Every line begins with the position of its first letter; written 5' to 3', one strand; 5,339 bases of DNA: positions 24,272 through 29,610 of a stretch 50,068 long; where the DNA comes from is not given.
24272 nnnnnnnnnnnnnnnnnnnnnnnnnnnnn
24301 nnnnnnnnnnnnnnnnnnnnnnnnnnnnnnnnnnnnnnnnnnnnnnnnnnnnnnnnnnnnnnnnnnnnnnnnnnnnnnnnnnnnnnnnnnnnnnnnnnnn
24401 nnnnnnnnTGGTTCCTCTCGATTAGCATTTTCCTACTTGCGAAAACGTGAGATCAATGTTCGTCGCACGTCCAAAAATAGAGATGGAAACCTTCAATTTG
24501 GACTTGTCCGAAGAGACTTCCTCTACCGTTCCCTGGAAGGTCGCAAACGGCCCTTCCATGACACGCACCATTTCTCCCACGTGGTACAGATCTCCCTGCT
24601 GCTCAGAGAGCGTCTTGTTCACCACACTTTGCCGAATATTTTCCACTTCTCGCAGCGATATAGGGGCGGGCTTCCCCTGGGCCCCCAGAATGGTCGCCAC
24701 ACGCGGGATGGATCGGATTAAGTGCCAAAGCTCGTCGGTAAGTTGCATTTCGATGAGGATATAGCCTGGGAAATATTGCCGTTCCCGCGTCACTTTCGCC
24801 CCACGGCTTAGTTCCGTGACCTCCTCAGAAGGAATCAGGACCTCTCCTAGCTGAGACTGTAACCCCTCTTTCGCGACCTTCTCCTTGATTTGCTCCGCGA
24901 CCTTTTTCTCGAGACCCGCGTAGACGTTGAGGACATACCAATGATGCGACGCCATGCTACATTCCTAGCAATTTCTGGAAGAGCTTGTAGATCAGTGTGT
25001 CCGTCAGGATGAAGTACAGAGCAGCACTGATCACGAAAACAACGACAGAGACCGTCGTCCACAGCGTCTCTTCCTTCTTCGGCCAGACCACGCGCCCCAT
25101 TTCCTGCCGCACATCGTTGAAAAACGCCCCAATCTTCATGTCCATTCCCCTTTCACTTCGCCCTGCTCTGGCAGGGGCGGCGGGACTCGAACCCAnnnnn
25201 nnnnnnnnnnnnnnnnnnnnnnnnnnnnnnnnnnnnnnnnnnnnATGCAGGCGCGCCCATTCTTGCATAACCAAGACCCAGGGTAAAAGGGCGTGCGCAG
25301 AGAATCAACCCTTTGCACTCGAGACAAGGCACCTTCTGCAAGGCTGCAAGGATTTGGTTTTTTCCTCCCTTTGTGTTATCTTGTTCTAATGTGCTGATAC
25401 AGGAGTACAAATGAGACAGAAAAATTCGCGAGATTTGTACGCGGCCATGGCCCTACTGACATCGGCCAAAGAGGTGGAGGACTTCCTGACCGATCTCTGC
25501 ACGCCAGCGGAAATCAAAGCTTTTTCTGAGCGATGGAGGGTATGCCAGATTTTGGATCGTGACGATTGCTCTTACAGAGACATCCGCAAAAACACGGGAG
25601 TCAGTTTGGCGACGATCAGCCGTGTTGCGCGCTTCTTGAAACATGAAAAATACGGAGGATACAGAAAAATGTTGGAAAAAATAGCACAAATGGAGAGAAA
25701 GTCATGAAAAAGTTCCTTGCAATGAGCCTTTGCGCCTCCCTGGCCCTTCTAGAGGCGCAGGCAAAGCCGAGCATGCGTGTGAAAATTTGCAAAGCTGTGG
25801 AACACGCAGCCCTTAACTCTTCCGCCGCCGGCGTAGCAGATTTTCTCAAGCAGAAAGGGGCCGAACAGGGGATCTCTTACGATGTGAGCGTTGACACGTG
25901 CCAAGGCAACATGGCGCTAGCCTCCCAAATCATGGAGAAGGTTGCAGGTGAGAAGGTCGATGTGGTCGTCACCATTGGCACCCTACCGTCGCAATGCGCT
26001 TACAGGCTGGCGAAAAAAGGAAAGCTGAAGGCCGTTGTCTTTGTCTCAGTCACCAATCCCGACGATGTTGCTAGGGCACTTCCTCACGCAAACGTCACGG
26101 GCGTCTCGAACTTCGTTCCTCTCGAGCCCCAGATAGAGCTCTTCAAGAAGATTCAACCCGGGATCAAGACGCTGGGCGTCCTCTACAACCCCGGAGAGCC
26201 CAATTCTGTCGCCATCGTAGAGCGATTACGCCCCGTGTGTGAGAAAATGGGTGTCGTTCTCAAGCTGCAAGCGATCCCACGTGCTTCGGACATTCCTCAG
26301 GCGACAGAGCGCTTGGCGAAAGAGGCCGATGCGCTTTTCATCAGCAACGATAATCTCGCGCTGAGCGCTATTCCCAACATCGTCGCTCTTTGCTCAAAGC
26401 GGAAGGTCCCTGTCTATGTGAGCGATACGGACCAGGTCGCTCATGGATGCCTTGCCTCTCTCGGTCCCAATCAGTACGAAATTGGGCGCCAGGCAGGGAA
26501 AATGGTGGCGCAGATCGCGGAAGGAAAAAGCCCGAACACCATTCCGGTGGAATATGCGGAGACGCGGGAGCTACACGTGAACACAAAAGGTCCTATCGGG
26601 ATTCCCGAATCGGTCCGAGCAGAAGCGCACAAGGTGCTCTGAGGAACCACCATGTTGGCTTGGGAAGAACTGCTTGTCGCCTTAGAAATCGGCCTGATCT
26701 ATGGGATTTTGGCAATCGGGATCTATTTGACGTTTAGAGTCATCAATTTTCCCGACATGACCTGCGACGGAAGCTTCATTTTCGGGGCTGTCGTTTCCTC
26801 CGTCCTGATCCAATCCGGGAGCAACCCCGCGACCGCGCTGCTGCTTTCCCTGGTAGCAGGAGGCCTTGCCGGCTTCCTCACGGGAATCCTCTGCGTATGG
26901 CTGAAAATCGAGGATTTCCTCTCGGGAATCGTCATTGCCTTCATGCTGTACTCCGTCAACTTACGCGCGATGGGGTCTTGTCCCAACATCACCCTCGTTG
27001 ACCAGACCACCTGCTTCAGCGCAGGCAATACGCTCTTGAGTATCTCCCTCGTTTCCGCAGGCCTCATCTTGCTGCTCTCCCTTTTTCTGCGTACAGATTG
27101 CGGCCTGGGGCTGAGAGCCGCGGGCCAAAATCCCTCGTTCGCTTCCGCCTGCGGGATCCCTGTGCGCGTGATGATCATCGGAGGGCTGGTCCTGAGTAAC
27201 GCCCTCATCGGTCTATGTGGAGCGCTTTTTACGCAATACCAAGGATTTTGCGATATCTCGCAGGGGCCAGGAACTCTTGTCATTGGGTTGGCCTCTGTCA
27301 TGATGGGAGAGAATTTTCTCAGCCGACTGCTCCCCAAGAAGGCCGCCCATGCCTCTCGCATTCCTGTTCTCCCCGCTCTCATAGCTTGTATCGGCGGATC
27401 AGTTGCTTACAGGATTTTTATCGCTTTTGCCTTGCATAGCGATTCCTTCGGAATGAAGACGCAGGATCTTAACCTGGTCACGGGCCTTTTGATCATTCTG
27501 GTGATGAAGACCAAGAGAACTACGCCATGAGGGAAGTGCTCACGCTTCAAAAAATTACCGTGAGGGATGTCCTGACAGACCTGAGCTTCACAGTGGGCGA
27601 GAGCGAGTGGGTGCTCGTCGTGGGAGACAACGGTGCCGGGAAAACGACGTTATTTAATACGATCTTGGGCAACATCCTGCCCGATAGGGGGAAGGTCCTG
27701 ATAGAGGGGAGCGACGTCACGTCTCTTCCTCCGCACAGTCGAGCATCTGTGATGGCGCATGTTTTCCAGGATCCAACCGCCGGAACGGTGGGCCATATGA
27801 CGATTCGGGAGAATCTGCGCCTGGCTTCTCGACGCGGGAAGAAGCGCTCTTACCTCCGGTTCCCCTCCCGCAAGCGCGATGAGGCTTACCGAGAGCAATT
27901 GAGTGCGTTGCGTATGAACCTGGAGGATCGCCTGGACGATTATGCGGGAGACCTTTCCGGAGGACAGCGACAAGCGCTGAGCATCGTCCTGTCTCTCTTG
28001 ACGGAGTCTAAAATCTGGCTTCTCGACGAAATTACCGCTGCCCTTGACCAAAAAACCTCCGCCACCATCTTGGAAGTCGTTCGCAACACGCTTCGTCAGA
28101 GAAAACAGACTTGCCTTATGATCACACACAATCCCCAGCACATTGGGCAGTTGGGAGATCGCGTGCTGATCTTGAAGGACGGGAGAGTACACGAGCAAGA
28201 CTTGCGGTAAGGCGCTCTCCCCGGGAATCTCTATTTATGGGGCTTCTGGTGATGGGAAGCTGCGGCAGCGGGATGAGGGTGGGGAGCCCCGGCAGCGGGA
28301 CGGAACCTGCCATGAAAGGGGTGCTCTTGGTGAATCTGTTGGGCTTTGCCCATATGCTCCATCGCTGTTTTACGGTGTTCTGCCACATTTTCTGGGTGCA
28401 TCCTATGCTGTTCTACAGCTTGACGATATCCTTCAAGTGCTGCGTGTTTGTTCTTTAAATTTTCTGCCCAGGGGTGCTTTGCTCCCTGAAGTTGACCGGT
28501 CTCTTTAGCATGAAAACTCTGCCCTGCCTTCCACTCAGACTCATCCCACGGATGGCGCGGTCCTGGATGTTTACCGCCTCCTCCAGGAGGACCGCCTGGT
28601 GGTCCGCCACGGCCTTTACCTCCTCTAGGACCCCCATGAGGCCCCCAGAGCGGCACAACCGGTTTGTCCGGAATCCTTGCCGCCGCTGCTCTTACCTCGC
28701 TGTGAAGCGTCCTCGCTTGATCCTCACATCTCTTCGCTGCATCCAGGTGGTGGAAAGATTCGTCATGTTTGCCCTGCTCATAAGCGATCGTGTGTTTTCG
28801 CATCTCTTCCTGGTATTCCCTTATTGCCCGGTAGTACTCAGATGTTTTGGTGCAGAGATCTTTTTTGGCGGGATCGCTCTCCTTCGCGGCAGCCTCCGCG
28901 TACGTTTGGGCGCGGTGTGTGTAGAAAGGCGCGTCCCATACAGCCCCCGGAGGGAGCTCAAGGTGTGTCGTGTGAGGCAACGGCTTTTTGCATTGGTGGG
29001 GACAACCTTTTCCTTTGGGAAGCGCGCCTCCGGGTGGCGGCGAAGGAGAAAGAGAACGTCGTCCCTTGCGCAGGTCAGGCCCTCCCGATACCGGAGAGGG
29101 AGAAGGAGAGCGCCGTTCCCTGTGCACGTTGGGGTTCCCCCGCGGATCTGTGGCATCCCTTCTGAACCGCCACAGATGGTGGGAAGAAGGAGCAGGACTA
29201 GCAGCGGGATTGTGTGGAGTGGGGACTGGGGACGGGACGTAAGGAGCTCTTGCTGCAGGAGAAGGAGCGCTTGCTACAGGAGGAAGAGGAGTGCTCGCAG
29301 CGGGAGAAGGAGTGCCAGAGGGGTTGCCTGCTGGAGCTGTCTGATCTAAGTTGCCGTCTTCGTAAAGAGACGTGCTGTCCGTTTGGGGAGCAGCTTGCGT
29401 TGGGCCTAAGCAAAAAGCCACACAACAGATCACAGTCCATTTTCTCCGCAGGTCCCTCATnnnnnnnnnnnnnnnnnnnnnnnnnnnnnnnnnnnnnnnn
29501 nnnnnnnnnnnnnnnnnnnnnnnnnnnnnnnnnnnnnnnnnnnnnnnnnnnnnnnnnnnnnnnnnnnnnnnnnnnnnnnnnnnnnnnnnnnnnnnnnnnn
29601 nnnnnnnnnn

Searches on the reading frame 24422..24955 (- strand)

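Call 9: search_protein_families(library=pfam, proteins=[window:24422-24955:-])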
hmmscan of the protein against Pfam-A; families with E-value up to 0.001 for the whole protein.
window:24422-24955:- (177 aa): 2 families
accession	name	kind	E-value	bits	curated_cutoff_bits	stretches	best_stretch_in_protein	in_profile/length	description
PF02357.24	NusG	-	6.8e-26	91.1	22.2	1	4-108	1-93/93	Transcription termination factor nusG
PF00467.35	KOW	-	1.2e-06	28.5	22.3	1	126-154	1-27/32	KOW motif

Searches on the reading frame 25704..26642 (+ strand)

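Call 9: search_protein_families(library=pfam, proteins=[window:25704-26642:+])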
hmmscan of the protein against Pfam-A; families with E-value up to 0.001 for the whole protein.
window:25704-26642:+ (312 aa): 2 families
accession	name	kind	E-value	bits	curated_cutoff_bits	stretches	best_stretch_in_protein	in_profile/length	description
PF04392.18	ABC_sub_bind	-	1.4e-62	212.1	25.9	1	26-311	2-292/293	ABC transporter substrate binding protein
PF13407.12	Peripla_BP_4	-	6.4e-09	36.2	35.1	1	197-275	45-121/258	Periplasmic binding protein domain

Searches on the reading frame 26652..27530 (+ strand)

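Call 9: search_protein_families(library=pfam, proteins=[window:26652-27530:+])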
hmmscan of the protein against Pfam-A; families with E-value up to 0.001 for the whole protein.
window:26652-27530:+ (292 aa): 1 family
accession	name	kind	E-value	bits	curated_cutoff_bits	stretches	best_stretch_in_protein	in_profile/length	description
PF02653.21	BPD_transp_2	-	4.3e-24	85.5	26.8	1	14-237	9-227/269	Branched-chain amino acid transport system / permease component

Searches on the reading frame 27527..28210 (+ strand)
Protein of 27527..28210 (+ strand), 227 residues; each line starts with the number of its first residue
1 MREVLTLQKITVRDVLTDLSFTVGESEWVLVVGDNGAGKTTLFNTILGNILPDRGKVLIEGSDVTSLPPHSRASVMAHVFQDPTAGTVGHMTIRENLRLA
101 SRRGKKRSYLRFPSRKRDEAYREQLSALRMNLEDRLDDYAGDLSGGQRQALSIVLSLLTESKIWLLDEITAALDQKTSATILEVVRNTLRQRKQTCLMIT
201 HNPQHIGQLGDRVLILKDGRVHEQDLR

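Call 9: search_protein_families(library=pfam, proteins=[window:27527-28210:+])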
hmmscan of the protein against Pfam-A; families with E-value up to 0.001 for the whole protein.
window:27527-28210:+ (227 aa): 6 families
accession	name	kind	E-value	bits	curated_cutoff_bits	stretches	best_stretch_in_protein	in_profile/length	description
PF00005.33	ABC_tran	-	1.1e-28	100.9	25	1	16-171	1-137/137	ABC transporter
PF02463.25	SMC_N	-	8.9e-11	42.1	40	1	27-208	25-204/220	RecF/RecN/SMC N terminal domain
PF13304.12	AAA_21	-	3.3e-09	37.7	27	1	128-203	223-300/304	AAA domain, putative AbiEii toxin, Type IV TA system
PF13191.12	AAA_16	-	0.00044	21.2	32.6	0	24-84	22-87/167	AAA ATPase domain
PF00004.35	AAA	-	0.00073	20.4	21.2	0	126-206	25-114/131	ATPase family associated with various cellular activities (AAA)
PF05729.18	NACHT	-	0.00084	19.6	26.7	0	29-47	3-21/167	NACHT domain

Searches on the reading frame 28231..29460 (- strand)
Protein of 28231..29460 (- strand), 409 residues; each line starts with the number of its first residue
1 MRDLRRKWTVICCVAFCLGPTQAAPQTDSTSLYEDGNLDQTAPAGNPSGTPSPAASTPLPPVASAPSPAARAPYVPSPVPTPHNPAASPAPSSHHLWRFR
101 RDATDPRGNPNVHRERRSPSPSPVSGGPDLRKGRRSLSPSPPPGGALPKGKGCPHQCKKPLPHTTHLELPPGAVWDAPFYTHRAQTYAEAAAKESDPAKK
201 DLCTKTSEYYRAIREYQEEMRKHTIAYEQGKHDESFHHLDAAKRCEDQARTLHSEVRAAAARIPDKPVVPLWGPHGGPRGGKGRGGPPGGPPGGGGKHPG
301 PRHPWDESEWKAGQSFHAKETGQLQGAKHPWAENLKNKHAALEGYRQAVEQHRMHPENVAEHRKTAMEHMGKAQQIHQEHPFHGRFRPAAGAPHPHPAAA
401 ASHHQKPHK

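Call 5: search_protein_families(library=pfam, proteins=[window:28231-29460:-], max_evalue=1)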
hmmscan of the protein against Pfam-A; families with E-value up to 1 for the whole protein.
window:28231-29460:- (409 aa): 1 family
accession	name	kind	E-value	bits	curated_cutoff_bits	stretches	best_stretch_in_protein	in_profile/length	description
PF09762.14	CCDC93_CC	-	0.027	14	30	1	320-383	162-224/429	CCDC93 coiled-coil domain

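Call 6: search_protein_families(library=ncbifam, proteins=[window:28231-29460:-], max_evalue=1)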
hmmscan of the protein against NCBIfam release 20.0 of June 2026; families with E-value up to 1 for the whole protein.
window:28231-29460:- (409 aa): 1 family
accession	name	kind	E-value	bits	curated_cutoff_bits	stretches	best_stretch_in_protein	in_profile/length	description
NF052435.1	BamI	equivalog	0.0056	16.5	180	1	15-104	20-96/226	biofilm-associated metzincin protease inhibitor BamI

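Call 81: find_encoding_contigs(protein=window:28231-29460:-, flank=10000)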
Protein window:28231-29460:- (409 aa): 1 contig read that carries it; 1 place shown.
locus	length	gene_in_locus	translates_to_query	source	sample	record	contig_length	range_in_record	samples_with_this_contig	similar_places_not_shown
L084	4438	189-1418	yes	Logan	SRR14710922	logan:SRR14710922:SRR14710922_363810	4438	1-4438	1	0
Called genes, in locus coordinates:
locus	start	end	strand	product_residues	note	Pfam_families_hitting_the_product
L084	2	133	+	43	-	?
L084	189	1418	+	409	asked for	-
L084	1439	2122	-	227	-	PF02463:SMC_N, PF00005:ABC_tran, PF13304:AAA_21 (faint)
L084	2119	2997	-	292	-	PF02653:BPD_transp_2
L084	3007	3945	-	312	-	PF13407:Peripla_BP_4 (faint), PF04392:ABC_sub_bind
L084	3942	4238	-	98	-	PF01371:Trp_repressor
